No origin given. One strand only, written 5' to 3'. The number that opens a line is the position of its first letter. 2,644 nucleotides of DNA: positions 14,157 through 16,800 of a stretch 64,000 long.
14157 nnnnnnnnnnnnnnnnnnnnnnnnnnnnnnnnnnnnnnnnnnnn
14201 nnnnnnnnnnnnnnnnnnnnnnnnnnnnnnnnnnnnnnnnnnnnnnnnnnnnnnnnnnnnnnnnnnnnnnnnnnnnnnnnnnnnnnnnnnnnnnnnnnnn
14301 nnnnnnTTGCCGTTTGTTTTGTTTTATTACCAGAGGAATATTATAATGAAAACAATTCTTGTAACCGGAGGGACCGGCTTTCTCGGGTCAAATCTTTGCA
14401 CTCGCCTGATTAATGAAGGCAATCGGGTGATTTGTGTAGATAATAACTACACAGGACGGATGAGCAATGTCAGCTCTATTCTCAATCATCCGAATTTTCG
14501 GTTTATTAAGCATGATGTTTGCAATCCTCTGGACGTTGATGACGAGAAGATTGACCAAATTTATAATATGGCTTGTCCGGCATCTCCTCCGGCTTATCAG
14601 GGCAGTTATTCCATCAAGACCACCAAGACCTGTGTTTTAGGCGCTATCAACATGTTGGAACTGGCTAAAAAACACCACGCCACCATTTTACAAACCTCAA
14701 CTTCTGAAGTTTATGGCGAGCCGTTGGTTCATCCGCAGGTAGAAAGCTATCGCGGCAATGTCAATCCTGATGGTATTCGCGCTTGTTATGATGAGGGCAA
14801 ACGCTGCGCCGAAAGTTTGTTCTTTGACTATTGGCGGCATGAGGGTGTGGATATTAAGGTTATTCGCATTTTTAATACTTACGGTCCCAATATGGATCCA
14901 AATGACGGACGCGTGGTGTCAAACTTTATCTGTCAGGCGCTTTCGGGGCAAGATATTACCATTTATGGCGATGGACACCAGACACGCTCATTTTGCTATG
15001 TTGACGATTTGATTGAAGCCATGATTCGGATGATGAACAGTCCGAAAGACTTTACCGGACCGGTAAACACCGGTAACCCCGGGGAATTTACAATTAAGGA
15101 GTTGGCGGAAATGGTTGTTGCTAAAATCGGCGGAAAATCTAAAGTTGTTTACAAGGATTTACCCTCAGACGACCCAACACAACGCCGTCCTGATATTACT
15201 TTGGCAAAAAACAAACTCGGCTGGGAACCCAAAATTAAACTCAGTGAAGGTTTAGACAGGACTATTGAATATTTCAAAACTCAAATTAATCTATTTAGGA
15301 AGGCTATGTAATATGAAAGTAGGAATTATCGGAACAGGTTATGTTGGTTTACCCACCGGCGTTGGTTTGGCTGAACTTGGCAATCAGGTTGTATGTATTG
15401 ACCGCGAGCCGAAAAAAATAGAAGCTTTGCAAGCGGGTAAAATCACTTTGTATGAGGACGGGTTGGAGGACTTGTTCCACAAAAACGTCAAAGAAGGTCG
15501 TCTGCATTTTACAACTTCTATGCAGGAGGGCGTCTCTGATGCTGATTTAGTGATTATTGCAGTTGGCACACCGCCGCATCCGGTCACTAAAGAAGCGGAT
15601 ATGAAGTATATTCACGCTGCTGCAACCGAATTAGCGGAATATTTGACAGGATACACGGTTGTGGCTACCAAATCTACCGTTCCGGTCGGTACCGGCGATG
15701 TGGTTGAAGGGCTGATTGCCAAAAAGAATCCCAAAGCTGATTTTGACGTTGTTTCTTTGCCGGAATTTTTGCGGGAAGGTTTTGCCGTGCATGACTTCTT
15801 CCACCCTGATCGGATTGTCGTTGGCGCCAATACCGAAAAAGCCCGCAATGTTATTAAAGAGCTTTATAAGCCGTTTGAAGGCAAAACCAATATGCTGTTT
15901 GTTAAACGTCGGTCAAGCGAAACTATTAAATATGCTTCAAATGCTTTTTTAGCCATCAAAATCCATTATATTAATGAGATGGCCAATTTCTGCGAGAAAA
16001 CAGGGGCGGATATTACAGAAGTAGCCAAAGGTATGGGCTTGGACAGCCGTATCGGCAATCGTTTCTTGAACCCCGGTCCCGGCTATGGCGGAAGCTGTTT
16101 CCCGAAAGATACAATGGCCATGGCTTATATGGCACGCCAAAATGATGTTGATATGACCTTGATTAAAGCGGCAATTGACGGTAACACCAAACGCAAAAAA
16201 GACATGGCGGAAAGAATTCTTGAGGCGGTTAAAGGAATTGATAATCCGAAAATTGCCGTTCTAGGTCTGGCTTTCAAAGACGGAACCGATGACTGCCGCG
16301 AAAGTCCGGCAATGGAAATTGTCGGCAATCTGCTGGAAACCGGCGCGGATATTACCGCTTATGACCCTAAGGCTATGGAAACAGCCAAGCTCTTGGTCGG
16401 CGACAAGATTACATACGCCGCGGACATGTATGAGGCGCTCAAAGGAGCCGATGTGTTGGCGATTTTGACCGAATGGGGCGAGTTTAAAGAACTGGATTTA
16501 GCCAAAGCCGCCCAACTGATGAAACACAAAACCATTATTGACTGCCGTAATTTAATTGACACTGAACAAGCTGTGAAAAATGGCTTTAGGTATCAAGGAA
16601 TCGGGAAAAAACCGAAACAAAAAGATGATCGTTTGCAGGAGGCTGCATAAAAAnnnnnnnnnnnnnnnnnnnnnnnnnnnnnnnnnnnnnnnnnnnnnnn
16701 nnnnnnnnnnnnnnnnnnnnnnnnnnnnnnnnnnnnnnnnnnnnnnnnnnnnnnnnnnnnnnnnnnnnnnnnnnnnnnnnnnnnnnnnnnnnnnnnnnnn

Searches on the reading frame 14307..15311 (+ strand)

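Call 57: search_protein_families(library=ncbifam, proteins=[window:14307-15311:+], max_evalue=0.01)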
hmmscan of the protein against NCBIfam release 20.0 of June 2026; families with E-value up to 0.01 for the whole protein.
window:14307-15311:+ (334 aa): 47 families (the best 25 are shown)
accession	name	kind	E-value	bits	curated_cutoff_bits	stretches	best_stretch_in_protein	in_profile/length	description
TIGR01181.1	dTDP_gluc_dehyt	equivalog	1e-37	130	365.1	1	17-327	2-315/321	dTDP-glucose 4,6-dehydratase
TIGR04180.1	EDH_00030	hypoth_equivalog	2.8e-31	108.7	475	1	17-284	1-266/297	NAD-dependent 4,6-dehydratase LegB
NF008872.0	PRK11908.1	equivalog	6.6e-29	101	294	1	14-331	1-343/349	bifunctional UDP-4-keto-pentose/UDP-xylose synthase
NF005998.1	PRK08125.1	equivalog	8.5e-25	87.2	777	1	15-323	316-649/649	bifunctional UDP-4-amino-4-deoxy-L-arabinose formyltransferase/UDP-glucuronic acid oxidase ArnA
TIGR01179.1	galE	equivalog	1.5e-22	79.8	262.3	1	17-317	2-319/332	UDP-glucose 4-epimerase GalE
NF007582.0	PRK10217.1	equivalog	8e-21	74.5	698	1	14-325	1-333/355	dTDP-glucose 4,6-dehydratase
TIGR02197.1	heptose_epim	equivalog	4.5e-20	72.1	274.6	1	17-322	1-312/316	ADP-glyceromanno-heptose 6-epimerase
NF007490.0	PRK10084.1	subfamily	5.5e-20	71.7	649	1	17-326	3-337/361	dTDP-glucose 4,6-dehydratase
NF011728.1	PRK15181.1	equivalog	9.5e-20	70.9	760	1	14-323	15-337/348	Vi polysaccharide biosynthesis UDP-N-acetylglucosaminuronic acid C-4 epimerase TviC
NF047922.1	GDPFucSynFcl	equivalog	8.8e-19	68.1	500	1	174-326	147-304/308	GDP-L-fucose synthase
NF041015.1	UDPsulfquin_syn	equivalog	2.4e-13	49.8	575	2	197-273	232-309/384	UDP-sulfoquinovose synthase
TIGR02622.1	CDP_4_6_dhtase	equivalog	6.2e-12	45.3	278.45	1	15-326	5-333/352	CDP-glucose 4,6-dehydratase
NF042422.1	oxyalk_red_OleD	equivalog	4.4e-11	42.7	580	1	16-243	2-215/329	2-alkyl-3-oxoalkanoate reductase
NF047837.1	UDPAcbARedWbcJ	equivalog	1.4e-10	40.6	500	1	160-272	102-213/372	UDP-2-acetamido-2,6-beta-L-arabino-hexul-4-ose reductase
TIGR01777.1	yfcH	hypoth_equivalog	8.4e-10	38.7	207.35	2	17-47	1-31/292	TIGR01777 family oxidoreductase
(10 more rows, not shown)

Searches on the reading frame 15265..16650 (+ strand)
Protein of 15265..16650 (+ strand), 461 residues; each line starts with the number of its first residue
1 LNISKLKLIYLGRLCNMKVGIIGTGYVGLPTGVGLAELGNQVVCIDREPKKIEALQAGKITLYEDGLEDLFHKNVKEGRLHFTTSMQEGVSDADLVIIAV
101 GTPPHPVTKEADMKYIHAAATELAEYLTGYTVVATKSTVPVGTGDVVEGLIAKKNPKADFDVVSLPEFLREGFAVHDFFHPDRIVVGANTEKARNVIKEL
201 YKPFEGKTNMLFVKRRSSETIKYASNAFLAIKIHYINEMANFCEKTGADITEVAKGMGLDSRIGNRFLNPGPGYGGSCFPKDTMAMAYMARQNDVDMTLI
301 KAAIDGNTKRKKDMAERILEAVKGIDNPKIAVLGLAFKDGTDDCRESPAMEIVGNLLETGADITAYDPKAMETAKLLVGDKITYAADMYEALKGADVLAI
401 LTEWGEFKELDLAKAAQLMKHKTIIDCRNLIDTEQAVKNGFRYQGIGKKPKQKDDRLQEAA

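Call 57: search_protein_families(library=ncbifam, proteins=[window:15265-16650:+], max_evalue=0.01)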
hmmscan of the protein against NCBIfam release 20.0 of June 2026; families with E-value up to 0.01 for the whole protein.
window:15265-16650:+ (461 aa): 29 families (the best 25 are shown)
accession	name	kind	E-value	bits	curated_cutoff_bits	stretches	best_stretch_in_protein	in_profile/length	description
NF047673.2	TeichurnBiosyTuaD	equivalog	3.7e-152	507.5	700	1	18-449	3-432/439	UDP-glucose 6-dehydrogenase TuaD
TIGR03026.1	NDP-sugDHase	subfamily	8.1e-139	462.9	189.8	1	17-429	1-413/413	nucleotide sugar dehydrogenase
NF041297.1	UDPGDh_AglM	equivalog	5.1e-106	355.2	670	1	17-437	1-423/429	UDP-glucose 6-dehydrogenase AglM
NF040825.1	UDPMaNacDH_Arch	equivalog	2.5e-57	194.6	750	1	17-448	1-415/418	UDP-N-acetyl-D-mannosamine dehydrogenase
NF008286.0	PRK11064.1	equivalog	1.2e-53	182.3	459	1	18-429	5-417/420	UDP-N-acetyl-D-mannosamine dehydrogenase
NF011631.0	PRK15057.1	equivalog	2.5e-49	168.4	757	1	17-373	1-342/388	UDP-glucose 6-dehydrogenase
NF011729.0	PRK15182.1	equivalog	9.5e-17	60.9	592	1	16-369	6-356/425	Vi polysaccharide biosynthesis UDP-N-acetylglucosamine C-6 dehydrogenase TviB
TIGR00745.1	apbA_panE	subfamily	4.5e-07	29.4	141.35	1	18-100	1-76/305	2-dehydropantoate 2-reductase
TIGR01505.1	tartro_sem_red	equivalog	6.3e-06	25.6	340.75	0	85-255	48-202/291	2-hydroxy-3-oxopropionate reductase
NF000942.0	PRK00094.1-4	subfamily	3.3e-05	23.2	257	1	17-171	3-143/334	NAD(P)H-dependent glycerol-3-phosphate dehydrogenase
NF006143.0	PRK08293.1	equivalog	4.4e-05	22.9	312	1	18-137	6-121/291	3-hydroxyacyl-CoA dehydrogenase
NF042925.1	FHMPC_DH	equivalog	0.00025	20.5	500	1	17-100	1-85/304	5-formyl-3-hydroxy-2-methylpyridine 4-carboxylate 5-dehydrogenase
NF004783.0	PRK06129.1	equivalog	0.00032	20.2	347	1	17-96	3-86/315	3-hydroxyacyl-CoA dehydrogenase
NF005093.0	PRK06522.2-4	equivalog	0.00062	19.2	308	1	16-100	3-78/304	2-dehydropantoate 2-reductase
NF005089.0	PRK06522.1-4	subfamily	0.00091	18.7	223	1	17-102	1-77/326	2-dehydropantoate 2-reductase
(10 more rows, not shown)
